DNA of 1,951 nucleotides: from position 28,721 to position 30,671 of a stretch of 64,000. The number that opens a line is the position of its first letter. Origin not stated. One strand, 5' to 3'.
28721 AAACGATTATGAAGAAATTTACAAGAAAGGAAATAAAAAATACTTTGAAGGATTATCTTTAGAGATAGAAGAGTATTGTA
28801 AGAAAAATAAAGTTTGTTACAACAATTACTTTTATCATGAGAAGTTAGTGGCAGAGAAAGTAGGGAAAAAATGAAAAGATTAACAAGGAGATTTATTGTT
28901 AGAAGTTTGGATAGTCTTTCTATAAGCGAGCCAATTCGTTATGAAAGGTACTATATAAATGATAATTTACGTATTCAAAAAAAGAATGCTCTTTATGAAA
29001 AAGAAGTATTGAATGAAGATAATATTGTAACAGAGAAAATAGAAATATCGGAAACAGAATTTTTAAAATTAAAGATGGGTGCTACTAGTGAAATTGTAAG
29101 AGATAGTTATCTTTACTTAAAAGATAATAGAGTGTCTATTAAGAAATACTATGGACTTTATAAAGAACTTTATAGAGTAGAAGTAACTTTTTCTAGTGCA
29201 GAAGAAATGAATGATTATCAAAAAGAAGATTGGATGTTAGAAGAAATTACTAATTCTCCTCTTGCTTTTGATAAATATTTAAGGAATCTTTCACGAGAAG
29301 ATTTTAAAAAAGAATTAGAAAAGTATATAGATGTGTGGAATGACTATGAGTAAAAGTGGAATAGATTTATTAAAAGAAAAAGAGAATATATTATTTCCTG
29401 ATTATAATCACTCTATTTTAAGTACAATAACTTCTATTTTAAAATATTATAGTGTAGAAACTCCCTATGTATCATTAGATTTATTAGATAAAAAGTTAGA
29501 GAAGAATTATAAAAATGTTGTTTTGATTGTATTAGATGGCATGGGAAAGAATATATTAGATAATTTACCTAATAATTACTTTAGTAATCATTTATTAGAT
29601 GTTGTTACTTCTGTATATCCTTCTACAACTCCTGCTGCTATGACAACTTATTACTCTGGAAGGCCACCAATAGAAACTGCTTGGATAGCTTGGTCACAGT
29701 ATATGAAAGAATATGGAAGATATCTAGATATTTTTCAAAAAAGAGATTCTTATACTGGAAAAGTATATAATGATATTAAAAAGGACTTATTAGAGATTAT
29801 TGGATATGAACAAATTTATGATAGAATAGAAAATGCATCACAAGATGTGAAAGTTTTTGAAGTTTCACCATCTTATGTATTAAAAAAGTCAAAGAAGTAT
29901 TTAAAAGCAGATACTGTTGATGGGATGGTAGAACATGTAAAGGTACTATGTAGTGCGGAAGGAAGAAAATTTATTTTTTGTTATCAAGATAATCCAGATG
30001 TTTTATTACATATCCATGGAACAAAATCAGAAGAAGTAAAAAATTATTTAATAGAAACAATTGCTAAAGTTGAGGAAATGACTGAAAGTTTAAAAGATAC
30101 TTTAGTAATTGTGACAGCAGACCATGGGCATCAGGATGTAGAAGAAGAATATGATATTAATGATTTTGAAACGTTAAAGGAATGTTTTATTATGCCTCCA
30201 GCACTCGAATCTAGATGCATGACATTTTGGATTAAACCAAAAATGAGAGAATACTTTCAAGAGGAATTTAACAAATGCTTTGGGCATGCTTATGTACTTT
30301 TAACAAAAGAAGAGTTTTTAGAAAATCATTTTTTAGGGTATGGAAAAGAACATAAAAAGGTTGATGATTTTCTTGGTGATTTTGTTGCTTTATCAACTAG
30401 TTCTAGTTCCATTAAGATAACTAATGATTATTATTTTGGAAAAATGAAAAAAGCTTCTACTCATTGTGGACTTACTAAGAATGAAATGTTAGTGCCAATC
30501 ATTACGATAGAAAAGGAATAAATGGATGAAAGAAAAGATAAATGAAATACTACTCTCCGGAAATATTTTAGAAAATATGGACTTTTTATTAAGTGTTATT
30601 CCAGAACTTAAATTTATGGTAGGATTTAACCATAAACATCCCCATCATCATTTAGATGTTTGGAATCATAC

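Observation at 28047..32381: SplB-like radical SAM enzyme clustered with four phosphohydrolase families (NPP, HD, NUDIX, MBL)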

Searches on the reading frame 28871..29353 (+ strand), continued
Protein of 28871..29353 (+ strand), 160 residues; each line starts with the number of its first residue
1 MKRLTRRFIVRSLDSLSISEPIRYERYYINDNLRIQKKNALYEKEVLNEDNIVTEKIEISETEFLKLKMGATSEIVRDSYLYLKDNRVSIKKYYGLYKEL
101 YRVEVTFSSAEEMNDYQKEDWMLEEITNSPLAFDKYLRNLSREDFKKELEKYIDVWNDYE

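Call 70: search_protein_families(library=pfam, proteins=[L021:10468-11340:+, L072:9582-9971:+, L021:8881-9732:+, L034:10471-10971:+, L070:7968-8534:+, L067:10482-10829:+, L036:8591-8950:+, L034:8226-9305:+], max_evalue=0.001)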
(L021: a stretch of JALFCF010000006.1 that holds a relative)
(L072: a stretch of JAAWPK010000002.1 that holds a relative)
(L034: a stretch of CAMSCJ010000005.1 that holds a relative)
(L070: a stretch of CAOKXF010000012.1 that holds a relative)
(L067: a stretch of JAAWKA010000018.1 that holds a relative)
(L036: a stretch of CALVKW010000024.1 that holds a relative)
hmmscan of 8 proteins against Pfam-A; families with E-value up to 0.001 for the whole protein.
L021:10468-11340:+ (291 aa): 4 families
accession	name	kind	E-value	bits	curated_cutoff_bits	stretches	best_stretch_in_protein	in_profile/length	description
PF01926.29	MMR_HSR1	-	9.9e-19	68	21.9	1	130-204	2-75/113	50S ribosome-binding GTPase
PF02421.24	FeoB_N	-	4.7e-10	39.6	27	1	130-182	3-57/156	Ferrous iron transport protein B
PF03193.22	RsgA_GTPase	-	5.2e-10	39.8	30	1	60-182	56-168/174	RsgA GTPase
PF00350.29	Dynamin_N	-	0.00021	21.8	27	0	132-159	3-30/168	Dynamin family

L072:9582-9971:+ (130 aa): 1 family
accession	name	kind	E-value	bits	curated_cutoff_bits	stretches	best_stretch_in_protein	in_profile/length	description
PF04266.20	ASCH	-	1.3e-09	39.2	21.2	1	4-78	1-60/103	ASCH domain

L021:8881-9732:+ (284 aa): 1 family
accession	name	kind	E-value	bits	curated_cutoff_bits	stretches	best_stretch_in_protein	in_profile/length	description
PF02498.22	Bro-N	-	8.9e-10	39.5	25.6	1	16-112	1-92/96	BRO family, N-terminal domain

L034:10471-10971:+ (167 aa): 5 families
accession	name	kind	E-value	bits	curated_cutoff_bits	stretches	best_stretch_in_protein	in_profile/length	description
PF00583.31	Acetyltransf_1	-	2e-12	47.9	20.7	1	45-143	18-115/116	Acetyltransferase (GNAT) family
PF13673.13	Acetyltransf_10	-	9.7e-09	35.7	23.6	1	51-143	22-106/128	Acetyltransferase (GNAT) domain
PF13508.13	Acetyltransf_7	-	2.1e-08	34.9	27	1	60-143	3-81/84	Acetyltransferase (GNAT) domain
PF08445.16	FR47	-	7.3e-07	29.5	22.1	1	86-149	19-82/86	FR47-like protein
PF13302.13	Acetyltransf_3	-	0.00089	20.4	25.4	1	44-134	36-126/138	Acetyltransferase (GNAT) domain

L070:7968-8534:+ (189 aa): 1 family
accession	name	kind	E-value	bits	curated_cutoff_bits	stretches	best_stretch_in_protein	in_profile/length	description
PF06941.18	NT5C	-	1.1e-14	55.1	24.8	1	7-186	5-172/180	5' nucleotidase, deoxy (Pyrimidine), cytosolic type C protein (NT5C)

L067:10482-10829:+ (116 aa): 2 families
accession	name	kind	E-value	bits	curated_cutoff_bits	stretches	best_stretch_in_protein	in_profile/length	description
PF21621.3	MPI_cupin_dom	-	5.1e-05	23.6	27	1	53-103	28-79/79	Mannose-6-phosphate isomerase, cupin domain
PF05899.18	Cupin_3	-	0.00016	21.8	23.5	1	52-88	23-60/74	EutQ-like cupin domain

L036:8591-8950:+ (120 aa): 2 families
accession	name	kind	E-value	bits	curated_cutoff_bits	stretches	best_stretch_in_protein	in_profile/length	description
PF14018.11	DUF4234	-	2.9e-29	101.4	25.3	1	4-71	1-69/70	Domain of unknown function (DUF4234)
PF20403.5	DUF6693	-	2.3e-05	25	31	0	6-28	71-94/104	Family of unknown function (DUF6693)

L034:8226-9305:+ (360 aa): 1 family
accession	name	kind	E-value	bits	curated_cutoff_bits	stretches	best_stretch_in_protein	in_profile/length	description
PF02661.23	Fic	-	9.5e-17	62.1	24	1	104-206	2-93/93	Fic/DOC family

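Call 79: search_protein_representatives(alignment_id=A1)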
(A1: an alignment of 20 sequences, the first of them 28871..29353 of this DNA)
Query: 20 sequences, 155 profile positions. Proteins with E-value up to 0.001 (for the whole library): 273; up to 1e-10: 134; up to 1e-30: 13. The best 150 are listed.
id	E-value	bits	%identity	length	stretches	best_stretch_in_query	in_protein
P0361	2.7e-64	232.1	-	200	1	1-154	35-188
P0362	8.7e-61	220.7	-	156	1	2-153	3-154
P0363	4.1e-55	202.3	-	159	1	4-153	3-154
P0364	2.5e-49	183.5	-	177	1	13-150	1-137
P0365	1.9e-48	180.7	-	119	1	1-119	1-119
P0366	1.2e-46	174.9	-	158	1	1-152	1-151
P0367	1.3e-35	139.0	-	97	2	1-52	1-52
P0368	5.6e-35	136.9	-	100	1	1-90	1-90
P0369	1.6e-34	135.4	-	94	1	73-154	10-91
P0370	4.8e-34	133.8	-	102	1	78-154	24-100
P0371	5.3e-33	130.5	-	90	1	2-91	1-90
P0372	1.9e-32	128.7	-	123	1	5-88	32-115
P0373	3.6e-31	124.5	-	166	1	1-151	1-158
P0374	1.1e-30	122.9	-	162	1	4-152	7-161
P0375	5.0e-30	120.8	-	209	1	2-151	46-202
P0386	2.5e-26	108.8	-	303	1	1-152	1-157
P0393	4.0e-25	104.9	-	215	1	4-152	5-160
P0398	3.9e-24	101.7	-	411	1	4-150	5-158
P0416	2.1e-21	92.8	-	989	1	4-151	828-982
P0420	2.1e-20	89.6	-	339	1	4-150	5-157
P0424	7.0e-19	84.6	-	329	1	4-153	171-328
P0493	6.7e-11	58.7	-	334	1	5-141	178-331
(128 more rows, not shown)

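Call 80: search_protein_families(library=pfam, proteins=[P0416, P0398, P0386, P0420, P0424, P0493, P0393, P0375, P0361], max_evalue=0.001)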
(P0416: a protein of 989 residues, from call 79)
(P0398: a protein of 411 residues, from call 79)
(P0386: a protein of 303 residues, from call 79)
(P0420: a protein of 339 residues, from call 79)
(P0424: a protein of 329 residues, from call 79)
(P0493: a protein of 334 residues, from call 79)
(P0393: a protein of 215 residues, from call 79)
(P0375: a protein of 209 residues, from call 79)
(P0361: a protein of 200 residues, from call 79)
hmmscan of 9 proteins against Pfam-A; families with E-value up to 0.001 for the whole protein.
P0416 (989 aa): 13 families
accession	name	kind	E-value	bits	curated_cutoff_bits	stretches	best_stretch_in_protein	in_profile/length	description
PF02690.20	Na_Pi_cotrans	-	8.1e-47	159.1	29.1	2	18-156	1-136/137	Na+/Pi-cotransporter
PF13847.12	Methyltransf_31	-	6.8e-21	74.9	27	1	609-746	3-145/145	Methyltransferase domain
PF13649.12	Methyltransf_25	-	2.5e-14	54.2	27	1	613-708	1-97/97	Methyltransferase domain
PF01895.24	PhoU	-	3.5e-13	50.2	23.5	1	354-431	4-82/89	PhoU domain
PF08241.18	Methyltransf_11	-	3.3e-11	44.1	21.2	1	614-712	1-95/95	Methyltransferase domain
PF13489.12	Methyltransf_23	-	3.4e-10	40.3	27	1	605-751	17-163/164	Methyltransferase domain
PF08242.18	Methyltransf_12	-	9.6e-08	33.1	30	1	614-710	1-98/98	Methyltransferase domain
PF01209.24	Ubie_methyltran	-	2.6e-07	30.6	20.1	1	602-714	40-153/233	ubiE/COQ5 methyltransferase family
PF01135.25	PCMT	-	3.6e-07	30.6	20.3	1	592-694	57-159/210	Protein-L-isoaspartate(D-aspartate) O-methyltransferase (PCMT)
PF05175.20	MTS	-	1.6e-06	28.3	23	1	609-682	31-103/170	Methyltransferase small domain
PF05891.18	Methyltransf_PK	-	2e-06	27.9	27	1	604-755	50-202/218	AdoMet dependent proline di-methyltransferase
PF06325.19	PrmA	-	4.7e-06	26.7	22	1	609-711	161-257/296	Ribosomal protein L11 methyltransferase (PrmA)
PF02353.26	CMAS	-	8.3e-05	22.5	27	1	600-733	53-185/273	Mycolic acid cyclopropane synthetase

P0398 (411 aa): 5 families
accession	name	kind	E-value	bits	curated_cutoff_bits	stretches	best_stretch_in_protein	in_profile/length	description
PF02475.24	TRM5-TYW2_MTfase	-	7.7e-09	36.1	28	1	197-263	34-100/164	TRM5/TYW2 methyltransferase domain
PF05175.20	MTS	-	3.4e-08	33.7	23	1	188-334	22-141/170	Methyltransferase small domain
PF09445.16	Methyltransf_15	-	2.3e-07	31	22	1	201-370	2-159/165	RNA cap guanine-N2 methyltransferase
PF03602.21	Cons_hypoth95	-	0.00023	21.3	24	1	199-292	41-128/182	Conserved hypothetical protein 95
PF02384.22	N6_Mtase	-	0.00075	19.4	20.4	0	189-303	37-153/311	N-6 DNA Methylase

P0386 (303 aa): 1 family
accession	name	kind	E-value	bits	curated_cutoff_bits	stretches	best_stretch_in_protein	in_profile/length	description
PF00293.34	NUDIX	-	5.4e-13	49.6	21.1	1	171-277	10-121/134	NUDIX domain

P0420 (339 aa): 4 families
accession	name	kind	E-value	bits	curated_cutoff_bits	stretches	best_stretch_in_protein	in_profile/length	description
PF13238.12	AAA_18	-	6.2e-09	36.8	29.4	1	180-297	3-119/128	AAA domain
PF13671.12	AAA_33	-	5.7e-05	23.9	27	0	182-210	6-33/143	AAA domain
PF00931.28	NB-ARC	-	7.5e-05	22.5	23.5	1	162-201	8-44/248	NB-ARC domain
PF13401.12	AAA_22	-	0.00027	21.7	27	1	173-231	3-64/130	AAA domain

P0424 (329 aa): 1 family
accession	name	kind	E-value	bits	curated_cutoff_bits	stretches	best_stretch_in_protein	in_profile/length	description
PF06185.18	YecM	-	4e-15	56.4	25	1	5-123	7-125/180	YecM protein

P0493 (334 aa): 0 families

P0393 (215 aa): 0 families

P0375 (209 aa): 0 families

P0361 (200 aa): 0 families
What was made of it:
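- A canonical CYTH relative is fused to a Nudix domain (P0386, call 80). A CYTH-Nudix fusion exists (call 80).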

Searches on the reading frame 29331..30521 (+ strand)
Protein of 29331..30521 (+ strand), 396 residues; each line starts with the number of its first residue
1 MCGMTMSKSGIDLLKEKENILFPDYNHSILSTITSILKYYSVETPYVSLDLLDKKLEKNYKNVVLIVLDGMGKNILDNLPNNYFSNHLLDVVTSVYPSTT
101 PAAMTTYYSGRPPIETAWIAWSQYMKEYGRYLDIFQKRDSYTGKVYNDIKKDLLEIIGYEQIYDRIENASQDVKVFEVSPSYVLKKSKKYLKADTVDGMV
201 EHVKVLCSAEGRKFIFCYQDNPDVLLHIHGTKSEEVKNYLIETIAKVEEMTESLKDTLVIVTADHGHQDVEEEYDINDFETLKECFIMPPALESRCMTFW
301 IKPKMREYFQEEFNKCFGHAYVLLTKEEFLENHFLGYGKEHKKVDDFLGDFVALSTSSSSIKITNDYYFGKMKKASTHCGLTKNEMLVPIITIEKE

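Call 3: search_protein_families(library=pfam, proteins=[window:29331-30521:+], max_evalue=0.01)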
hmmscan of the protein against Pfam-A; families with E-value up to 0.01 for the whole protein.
window:29331-30521:+ (396 aa): 3 families
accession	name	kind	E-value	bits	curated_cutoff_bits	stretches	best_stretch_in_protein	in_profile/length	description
PF01663.27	Phosphodiest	-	1.3e-16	61.6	23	1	63-327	1-296/342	Type I phosphodiesterase / nucleotide pyrophosphatase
PF08665.17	PglZ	-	6.2e-06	26.7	25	1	204-267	106-172/179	PglZ domain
PF00245.25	Alk_phosphatase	-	0.0004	19.9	24.4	0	242-268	288-314/423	Alkaline phosphatase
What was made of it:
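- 29346..30521 (+): NPP-like alkaline-phosphatase-superfamily enzyme, 391 aa (the ORF is open from 29331). It carries the VLDGMG, PSTT and ADHGH motifs. Pfam Phosphodiest 61.6 bits (call 3).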

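Call 4: search_protein_families(library=ncbifam, proteins=[window:29331-30521:+], max_evalue=0.01)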
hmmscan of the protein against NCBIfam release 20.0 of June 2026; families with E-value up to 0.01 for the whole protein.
window:29331-30521:+ (396 aa): 1 family
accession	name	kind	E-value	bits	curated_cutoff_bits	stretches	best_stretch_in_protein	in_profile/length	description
NF007810.0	PRK10518.1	equivalog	0.00057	18.7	540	0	242-268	376-402/482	alkaline phosphatase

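Call 32: find_homologous_proteins(query=window:29346-30521:+)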
Query window:29346-30521:+ (391 aa): 1542 proteins with E <= 0.001 among 6140 candidates; the best 120 are listed.
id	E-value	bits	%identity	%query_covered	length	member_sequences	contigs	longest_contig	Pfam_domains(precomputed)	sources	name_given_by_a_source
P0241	2.6e-258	874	98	100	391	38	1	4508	PF01663.28,PF08665.18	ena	-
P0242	5.2e-218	741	83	100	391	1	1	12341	PF01676.24,PF01663.28,PF08665.18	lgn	-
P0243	6.7e-216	735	83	99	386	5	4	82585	PF01663.28,PF08665.18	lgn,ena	-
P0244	2.8e-192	657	81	88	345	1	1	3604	PF01676.24,PF01663.28,PF08665.18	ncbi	-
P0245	4.6e-184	630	71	100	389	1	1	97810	PF01663.28,PF08665.18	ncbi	-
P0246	2.6e-135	469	53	97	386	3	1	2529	PF01676.24,PF01663.28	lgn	-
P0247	2.9e-135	469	55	97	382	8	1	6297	PF01663.28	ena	-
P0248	1.8e-134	467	54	96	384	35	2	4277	PF01663.28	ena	-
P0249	4.8e-134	465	54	96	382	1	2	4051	PF01663.28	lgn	-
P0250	5.6e-134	465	54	97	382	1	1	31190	PF01663.28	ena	-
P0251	7.9e-134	464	54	97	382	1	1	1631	PF01663.28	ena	-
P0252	9.7e-134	464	54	97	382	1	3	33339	PF01663.28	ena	-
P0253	1.6e-133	463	54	96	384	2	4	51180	PF01663.28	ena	-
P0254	3.2e-133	462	54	97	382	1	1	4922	PF01663.28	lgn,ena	-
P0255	3.2e-133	462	55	96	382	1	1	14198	PF01663.28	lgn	-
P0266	6.4e-132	458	54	96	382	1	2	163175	PF01663.28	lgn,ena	-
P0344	4.5e-129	449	53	97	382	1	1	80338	PF01663.28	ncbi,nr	ncbi:MAG: nucleotide pyrophosphatase [Clostridia bacterium]|nr:nucleotide pyrophosphatase [Clostridi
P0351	7.0e-129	448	52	97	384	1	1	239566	PF01676.24,PF01663.28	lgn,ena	-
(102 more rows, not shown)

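Call 33: find_encoding_contigs(protein=P0351, flank=8000, max_places=2)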
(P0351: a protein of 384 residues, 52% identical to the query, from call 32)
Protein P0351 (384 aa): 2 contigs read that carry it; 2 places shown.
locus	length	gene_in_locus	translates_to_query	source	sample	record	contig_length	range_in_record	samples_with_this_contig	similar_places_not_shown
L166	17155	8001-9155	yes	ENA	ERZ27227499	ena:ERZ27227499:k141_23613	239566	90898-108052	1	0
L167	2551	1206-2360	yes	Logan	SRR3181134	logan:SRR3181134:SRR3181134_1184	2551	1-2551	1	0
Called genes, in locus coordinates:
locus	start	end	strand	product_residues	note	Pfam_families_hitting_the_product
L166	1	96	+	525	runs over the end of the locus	PF01966:HD (weak)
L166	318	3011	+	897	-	PF02739:5_3_exonuc_N, PF01367:5_3_exonuc, PF01612:DNA_pol_A_exo1, PF22619:DNA_polI_exo1, PF00476:DNA_pol_A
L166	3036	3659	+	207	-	PF01464:SLT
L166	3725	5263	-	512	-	PF00117:GATase, PF07722:Peptidase_C26, PF02540:NAD_synthase (faint), PF00958:GMP_synt_C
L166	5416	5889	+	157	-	-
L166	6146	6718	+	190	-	PF00300:His_Phos_1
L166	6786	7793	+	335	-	-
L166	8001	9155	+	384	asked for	PF01663:Phosphodiest, PF01676:Metalloenzyme (weak)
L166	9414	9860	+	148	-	PF00571:CBS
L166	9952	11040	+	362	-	PF01594:AI-2E_transport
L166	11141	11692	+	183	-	PF21537:DUF1980_C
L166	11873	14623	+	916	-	PF07517:SecA_DEAD, PF00270:DEAD, PF01043:SecA_PP_bind, PF21090:P-loop_SecA, PF07516:SecA_SW, PF02810:SEC-C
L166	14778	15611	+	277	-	PF02498:Bro-N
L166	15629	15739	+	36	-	-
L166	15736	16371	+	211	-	PF01633:Choline_kinase (faint), PF02958:EcKL (weak), PF01636:APH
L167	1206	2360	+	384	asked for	PF01663:Phosphodiest, PF01676:Metalloenzyme (weak)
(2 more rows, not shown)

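Call 34: find_encoding_contigs(protein=P0266, flank=8000, max_places=2)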
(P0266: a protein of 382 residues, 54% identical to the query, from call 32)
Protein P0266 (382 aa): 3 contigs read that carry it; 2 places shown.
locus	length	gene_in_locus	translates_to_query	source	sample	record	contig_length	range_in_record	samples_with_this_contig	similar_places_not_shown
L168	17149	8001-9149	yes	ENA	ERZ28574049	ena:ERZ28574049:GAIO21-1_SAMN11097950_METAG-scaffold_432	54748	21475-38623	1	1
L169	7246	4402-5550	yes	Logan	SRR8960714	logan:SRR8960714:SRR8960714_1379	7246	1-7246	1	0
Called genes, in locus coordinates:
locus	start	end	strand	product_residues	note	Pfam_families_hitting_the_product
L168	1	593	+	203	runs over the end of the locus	PF00574:CLP_protease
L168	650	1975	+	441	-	PF06689:zf-C4_ClpX, PF00158:Sigma54_activat (faint), PF00493:MCM (weak), PF01078:Mg_chelatase (faint), PF00004:AAA, PF07724:AAA_2, PF07728:AAA_5 (weak), PF10431:ClpB_D2-small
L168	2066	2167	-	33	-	-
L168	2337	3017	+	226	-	PF02224:Cytidylate_kin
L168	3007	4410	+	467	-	PF21799:MurD-like_N, PF08245:Mur_ligase_M, PF02875:Mur_ligase_C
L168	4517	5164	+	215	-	-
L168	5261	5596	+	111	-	-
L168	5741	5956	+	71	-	-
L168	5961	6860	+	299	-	PF06414:Zeta_toxin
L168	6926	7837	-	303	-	PF02811:PHP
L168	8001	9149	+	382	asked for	PF01663:Phosphodiest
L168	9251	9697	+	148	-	PF00571:CBS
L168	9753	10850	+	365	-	PF01594:AI-2E_transport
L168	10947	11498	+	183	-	PF21537:DUF1980_C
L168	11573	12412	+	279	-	PF17827:PrmC_N, PF01209:Ubie_methyltran (weak), PF03602:Cons_hypoth95, PF05175:MTS, PF06325:PrmA, PF13847:Methyltransf_31, PF13649:Methyltransf_25, PF07669:Eco57I, +4 more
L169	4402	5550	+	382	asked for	PF01663:Phosphodiest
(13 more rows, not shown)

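Call 35: find_encoding_contigs(protein=P0344, flank=8000, max_places=2)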
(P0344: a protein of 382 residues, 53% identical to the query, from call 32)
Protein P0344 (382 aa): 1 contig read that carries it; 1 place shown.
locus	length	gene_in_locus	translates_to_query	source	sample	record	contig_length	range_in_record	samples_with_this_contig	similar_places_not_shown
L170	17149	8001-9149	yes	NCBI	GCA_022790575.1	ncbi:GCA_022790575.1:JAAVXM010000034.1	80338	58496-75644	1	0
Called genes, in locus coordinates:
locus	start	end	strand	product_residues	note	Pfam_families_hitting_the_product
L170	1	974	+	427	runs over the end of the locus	PF05697:Trigger_N, PF00254:FKBP_C, PF05698:Trigger_C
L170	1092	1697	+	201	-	PF00574:CLP_protease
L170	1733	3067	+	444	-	PF06689:zf-C4_ClpX, PF00158:Sigma54_activat (faint), PF00493:MCM (weak), PF01078:Mg_chelatase (faint), PF00004:AAA, PF07724:AAA_2, PF07728:AAA_5 (weak), PF10431:ClpB_D2-small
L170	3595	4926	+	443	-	PF02368:Big_2, PF26182:Ig_NUP210_5th (weak)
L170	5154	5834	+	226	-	PF02224:Cytidylate_kin, PF13189:Cytidylate_kin2 (weak)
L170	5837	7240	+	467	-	PF21799:MurD-like_N, PF08245:Mur_ligase_M, PF02875:Mur_ligase_C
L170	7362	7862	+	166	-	-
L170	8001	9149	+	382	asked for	PF01663:Phosphodiest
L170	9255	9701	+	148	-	PF00571:CBS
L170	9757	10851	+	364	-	PF01594:AI-2E_transport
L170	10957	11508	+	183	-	PF21537:DUF1980_C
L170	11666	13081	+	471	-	PF13638:PIN_4, PF13245:AAA_19 (faint), PF02562:PhoH, PF13604:AAA_30 (faint)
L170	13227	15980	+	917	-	PF07517:SecA_DEAD, PF00270:DEAD, PF01043:SecA_PP_bind, PF21090:P-loop_SecA, PF07516:SecA_SW, PF02810:SEC-C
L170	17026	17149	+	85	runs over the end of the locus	-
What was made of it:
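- NPP: three lineages share NPP-CBS-AI-2E_transport-DUF1980_C (calls 33-35). The NPP orthologues have their own different, well-conserved block (calls 33-35).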

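Call 47: search_protein_families(library=padloc, proteins=[window:29346-30521:+], max_evalue=0.01)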
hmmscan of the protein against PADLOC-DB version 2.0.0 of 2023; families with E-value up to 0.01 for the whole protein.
window:29346-30521:+ (391 aa): 0 families
